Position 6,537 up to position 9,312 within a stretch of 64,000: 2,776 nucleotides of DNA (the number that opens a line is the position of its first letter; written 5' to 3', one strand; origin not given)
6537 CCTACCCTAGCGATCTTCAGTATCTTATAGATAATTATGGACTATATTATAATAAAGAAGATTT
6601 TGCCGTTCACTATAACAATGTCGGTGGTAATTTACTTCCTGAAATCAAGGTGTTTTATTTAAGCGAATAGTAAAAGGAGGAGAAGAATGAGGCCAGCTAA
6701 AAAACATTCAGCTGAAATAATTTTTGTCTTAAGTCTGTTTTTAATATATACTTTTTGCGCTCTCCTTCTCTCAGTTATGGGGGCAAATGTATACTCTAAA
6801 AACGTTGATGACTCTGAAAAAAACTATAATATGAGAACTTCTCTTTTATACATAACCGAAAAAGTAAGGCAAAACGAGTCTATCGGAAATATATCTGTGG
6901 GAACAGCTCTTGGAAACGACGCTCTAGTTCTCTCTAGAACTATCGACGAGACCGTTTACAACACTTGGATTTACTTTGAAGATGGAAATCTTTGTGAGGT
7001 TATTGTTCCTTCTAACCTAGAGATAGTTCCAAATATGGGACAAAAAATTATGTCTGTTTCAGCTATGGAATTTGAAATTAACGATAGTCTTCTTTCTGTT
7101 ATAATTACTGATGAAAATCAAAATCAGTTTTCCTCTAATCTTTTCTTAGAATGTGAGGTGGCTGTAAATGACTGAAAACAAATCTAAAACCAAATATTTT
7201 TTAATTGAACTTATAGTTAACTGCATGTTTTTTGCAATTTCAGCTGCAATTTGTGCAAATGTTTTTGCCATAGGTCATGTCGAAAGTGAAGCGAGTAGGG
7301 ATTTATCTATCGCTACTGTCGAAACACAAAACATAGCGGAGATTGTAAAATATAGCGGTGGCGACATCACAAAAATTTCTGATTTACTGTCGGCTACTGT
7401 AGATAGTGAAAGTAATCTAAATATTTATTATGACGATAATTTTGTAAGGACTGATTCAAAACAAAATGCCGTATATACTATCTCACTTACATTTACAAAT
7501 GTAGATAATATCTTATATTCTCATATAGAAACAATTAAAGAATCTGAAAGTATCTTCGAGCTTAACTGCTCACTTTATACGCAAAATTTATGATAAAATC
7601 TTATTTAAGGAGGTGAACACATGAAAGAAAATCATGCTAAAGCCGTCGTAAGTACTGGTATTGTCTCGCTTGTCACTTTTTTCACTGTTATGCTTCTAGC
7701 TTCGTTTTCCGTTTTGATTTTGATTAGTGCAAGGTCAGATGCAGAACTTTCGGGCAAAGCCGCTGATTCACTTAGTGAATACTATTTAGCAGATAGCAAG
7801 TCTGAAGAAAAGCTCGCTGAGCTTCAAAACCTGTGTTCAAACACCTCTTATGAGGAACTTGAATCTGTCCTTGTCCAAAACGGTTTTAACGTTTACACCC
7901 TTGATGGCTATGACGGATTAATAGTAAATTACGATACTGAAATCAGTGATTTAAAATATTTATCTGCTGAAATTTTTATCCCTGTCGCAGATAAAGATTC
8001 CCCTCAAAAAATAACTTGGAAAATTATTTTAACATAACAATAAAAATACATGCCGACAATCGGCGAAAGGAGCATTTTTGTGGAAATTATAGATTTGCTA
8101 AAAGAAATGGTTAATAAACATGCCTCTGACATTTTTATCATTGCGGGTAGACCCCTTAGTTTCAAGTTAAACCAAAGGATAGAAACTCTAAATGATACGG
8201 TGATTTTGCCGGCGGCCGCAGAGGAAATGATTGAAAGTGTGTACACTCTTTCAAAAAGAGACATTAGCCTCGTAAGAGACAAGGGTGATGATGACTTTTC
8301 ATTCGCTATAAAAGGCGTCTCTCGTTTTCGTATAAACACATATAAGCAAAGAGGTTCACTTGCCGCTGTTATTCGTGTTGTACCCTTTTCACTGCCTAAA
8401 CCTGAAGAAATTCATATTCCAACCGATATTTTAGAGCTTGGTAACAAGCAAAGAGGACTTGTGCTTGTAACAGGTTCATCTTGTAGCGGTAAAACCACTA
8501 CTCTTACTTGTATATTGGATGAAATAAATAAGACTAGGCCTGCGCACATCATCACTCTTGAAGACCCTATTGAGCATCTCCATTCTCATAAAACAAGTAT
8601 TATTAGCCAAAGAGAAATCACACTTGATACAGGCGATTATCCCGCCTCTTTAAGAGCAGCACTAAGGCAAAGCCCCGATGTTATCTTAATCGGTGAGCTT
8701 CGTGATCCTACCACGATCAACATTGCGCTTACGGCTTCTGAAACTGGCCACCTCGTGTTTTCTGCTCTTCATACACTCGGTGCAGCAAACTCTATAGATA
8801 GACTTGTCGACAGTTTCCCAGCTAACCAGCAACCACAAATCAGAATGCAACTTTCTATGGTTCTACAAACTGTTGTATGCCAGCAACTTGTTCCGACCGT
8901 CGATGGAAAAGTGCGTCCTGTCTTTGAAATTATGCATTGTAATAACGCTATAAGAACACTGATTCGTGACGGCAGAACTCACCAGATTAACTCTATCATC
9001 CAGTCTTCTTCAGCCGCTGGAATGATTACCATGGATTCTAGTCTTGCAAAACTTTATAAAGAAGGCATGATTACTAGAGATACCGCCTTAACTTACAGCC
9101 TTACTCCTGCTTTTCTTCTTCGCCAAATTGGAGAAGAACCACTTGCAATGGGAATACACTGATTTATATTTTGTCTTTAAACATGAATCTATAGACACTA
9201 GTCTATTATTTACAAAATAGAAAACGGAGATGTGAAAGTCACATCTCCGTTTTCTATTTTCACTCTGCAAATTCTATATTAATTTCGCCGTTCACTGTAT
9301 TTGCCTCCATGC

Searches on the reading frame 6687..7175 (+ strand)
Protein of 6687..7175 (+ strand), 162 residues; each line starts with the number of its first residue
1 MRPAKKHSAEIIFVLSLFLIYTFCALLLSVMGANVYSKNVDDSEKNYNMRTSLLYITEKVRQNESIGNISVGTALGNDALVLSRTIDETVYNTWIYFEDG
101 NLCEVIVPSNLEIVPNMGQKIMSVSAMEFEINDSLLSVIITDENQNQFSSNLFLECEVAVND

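Call 5: search_protein_families(library=pfam, proteins=[window:6687-7175:+], max_evalue=0.01)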
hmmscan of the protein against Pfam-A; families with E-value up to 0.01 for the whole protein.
window:6687-7175:+ (162 aa): 1 family
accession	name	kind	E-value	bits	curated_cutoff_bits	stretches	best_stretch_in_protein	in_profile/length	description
PF16152.10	DUF4860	-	2.1e-27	95.4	25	1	47-143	1-98/98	Domain of unknown function (DUF4860)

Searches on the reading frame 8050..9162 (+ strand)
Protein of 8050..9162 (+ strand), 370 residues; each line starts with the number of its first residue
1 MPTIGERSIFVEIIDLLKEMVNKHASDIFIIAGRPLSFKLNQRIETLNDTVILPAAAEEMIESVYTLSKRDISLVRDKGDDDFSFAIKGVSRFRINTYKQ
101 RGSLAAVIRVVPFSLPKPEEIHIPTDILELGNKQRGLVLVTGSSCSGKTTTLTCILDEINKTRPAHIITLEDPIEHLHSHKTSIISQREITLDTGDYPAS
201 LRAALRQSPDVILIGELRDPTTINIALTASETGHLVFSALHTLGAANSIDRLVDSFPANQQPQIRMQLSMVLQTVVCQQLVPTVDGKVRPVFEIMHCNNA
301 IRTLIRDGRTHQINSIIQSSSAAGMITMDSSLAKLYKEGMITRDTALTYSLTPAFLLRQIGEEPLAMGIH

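Call 5: search_protein_families(library=pfam, proteins=[window:8050-9162:+], max_evalue=0.01)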
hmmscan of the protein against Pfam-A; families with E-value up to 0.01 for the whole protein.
window:8050-9162:+ (370 aa): 3 families
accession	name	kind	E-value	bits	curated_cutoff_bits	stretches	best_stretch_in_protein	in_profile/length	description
PF00437.27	T2SSE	-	4.5e-42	144.4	24.9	1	13-290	12-287/370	Type II/IV secretion system protein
PF13191.12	AAA_16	-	0.0013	19.7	32.6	1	132-197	20-85/167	AAA ATPase domain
PF25199.1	nSTAND_NTPase5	-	0.0014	18.9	34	1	129-177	35-83/145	Novel STAND NTPase 5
